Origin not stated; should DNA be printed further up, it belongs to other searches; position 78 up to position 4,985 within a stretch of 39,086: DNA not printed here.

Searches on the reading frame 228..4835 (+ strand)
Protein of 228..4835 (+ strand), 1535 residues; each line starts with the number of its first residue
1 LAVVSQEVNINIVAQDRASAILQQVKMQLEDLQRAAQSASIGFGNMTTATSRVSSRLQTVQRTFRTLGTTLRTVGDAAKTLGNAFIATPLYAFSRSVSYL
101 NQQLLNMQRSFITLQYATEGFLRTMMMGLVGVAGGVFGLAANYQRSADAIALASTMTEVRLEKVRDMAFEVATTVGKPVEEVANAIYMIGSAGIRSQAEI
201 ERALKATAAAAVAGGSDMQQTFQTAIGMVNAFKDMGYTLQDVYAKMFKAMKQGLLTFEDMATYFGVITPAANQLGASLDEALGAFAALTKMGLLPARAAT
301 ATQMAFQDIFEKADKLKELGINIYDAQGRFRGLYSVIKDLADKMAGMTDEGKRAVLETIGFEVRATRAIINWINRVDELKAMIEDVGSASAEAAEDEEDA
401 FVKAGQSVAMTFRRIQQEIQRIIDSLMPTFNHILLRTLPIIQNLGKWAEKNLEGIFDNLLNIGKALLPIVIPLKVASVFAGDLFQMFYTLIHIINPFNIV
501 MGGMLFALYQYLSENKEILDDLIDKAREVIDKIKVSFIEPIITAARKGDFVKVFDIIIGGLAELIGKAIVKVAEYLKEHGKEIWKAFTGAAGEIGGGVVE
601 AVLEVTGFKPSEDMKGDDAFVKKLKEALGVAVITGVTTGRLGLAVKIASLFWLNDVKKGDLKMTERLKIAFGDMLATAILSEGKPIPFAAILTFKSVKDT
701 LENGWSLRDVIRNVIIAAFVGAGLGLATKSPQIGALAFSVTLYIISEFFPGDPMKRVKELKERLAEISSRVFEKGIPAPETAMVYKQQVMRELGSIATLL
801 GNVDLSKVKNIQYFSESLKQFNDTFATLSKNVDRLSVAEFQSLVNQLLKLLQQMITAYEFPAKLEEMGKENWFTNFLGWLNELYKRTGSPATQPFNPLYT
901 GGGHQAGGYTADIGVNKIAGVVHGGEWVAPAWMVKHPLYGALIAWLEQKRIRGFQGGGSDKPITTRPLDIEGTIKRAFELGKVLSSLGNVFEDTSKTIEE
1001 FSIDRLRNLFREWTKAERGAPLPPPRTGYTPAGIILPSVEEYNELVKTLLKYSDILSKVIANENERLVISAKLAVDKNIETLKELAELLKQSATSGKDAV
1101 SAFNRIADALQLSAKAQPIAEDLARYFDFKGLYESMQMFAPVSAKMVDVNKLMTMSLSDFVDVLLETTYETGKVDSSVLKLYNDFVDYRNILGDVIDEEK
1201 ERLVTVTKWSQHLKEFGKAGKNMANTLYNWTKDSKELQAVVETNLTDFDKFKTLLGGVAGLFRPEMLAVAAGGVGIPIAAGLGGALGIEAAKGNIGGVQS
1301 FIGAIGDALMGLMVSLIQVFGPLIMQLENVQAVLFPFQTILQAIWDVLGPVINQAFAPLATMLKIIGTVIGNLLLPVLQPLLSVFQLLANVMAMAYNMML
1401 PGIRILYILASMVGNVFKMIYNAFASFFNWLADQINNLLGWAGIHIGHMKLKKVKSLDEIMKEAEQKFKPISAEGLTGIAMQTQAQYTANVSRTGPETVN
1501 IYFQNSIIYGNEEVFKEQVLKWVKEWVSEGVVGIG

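Call 15: search_protein_families(library=phrogs, proteins=[window:228-4835:+])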
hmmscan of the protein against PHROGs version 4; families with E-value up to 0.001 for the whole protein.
window:228-4835:+ (1535 aa): 18 families
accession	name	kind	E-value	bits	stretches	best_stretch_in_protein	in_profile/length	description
phrog_36688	-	tail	3.5e-82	277.6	3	97-573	28-513/1600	tail length tape measure protein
phrog_1533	-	tail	6.1e-29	101.3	1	19-638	168-660/1688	tail length tape measure protein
phrog_167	-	tail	8.8e-26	91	1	30-1261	200-984/1555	tail length tape measure protein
phrog_991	-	tail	2e-25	89.7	1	16-750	138-868/1966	tail length tape measure protein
phrog_4704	-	tail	2e-24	87.3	1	127-408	206-490/625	tail length tape measure protein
phrog_1272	-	tail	6e-24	84.9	1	19-356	139-482/1606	tail length tape measure protein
phrog_28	-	tail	2e-22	80.6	1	24-711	169-710/1228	tail length tape measure protein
phrog_9696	-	tail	1.9e-18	66.7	1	122-409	63-345/1415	tail length tape measure protein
phrog_5493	-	tail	2.4e-14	53.6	1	142-378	72-310/1102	tail length tape measure protein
phrog_1293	-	tail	1.5e-09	37.3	1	15-449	100-501/1424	tail length tape measure protein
phrog_2723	-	tail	6.6e-08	31.9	1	131-325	166-371/1578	tail length tape measure protein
phrog_14441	-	tail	1.1e-06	29.6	1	86-302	24-239/241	tail length tape measure protein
phrog_23013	-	tail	2.3e-06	26.5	1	147-345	139-343/1379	tail length tape measure protein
phrog_794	-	tail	7.1e-06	26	1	8-345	8-393/763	tail length tape measure protein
phrog_33360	-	tail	1.3e-05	24.3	1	311-471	460-606/1239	tail length tape measure protein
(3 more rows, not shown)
